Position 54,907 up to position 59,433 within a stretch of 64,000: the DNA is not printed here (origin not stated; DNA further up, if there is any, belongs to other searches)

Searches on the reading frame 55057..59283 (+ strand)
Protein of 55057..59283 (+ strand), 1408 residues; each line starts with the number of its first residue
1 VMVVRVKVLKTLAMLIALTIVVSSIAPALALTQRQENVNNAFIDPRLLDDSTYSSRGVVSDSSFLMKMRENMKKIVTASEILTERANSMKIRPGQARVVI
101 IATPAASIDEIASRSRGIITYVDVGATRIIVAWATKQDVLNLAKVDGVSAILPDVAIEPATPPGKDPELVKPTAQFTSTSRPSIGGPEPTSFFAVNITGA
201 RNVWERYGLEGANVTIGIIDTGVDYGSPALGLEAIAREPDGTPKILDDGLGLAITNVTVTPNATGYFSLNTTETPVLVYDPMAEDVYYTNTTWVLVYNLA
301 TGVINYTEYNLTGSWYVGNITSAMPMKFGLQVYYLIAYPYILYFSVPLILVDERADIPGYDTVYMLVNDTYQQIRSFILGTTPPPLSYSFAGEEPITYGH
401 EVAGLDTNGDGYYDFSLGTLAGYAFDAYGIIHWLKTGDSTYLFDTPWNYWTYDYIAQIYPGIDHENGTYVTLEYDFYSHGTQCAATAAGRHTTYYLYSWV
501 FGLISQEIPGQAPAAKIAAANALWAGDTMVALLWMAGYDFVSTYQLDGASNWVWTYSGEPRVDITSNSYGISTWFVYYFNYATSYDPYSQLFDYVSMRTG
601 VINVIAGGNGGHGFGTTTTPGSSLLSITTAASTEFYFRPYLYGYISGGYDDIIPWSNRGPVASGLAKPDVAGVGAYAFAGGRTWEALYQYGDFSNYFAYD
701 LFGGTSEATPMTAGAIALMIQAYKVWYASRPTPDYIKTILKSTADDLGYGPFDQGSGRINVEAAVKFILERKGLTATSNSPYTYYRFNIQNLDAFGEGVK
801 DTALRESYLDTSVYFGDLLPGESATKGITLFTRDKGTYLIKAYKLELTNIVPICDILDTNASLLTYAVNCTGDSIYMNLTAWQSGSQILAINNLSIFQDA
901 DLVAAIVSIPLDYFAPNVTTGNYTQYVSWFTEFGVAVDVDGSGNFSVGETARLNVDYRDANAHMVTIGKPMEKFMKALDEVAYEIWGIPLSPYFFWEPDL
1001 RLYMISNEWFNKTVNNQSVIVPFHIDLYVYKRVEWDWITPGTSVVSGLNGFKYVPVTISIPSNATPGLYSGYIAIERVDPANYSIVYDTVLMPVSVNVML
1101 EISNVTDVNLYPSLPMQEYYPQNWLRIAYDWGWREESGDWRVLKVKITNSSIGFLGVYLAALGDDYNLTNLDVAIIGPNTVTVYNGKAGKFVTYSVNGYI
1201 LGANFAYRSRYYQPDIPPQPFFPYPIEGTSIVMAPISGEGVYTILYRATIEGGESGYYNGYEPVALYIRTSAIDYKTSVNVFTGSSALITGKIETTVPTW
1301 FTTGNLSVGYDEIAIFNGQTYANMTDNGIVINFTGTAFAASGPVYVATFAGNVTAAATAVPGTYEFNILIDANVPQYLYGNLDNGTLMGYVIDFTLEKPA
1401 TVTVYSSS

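Call 77: search_protein_families(library=pfam, proteins=[window:55057-59283:+], max_evalue=0.01)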
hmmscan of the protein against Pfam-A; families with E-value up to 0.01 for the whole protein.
window:55057-59283:+ (1408 aa): 1 family
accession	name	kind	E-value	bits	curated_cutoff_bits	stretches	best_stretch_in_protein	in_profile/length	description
PF00082.27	Peptidase_S8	-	5.2e-28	98.6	21.8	1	211-753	1-282/288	Subtilase family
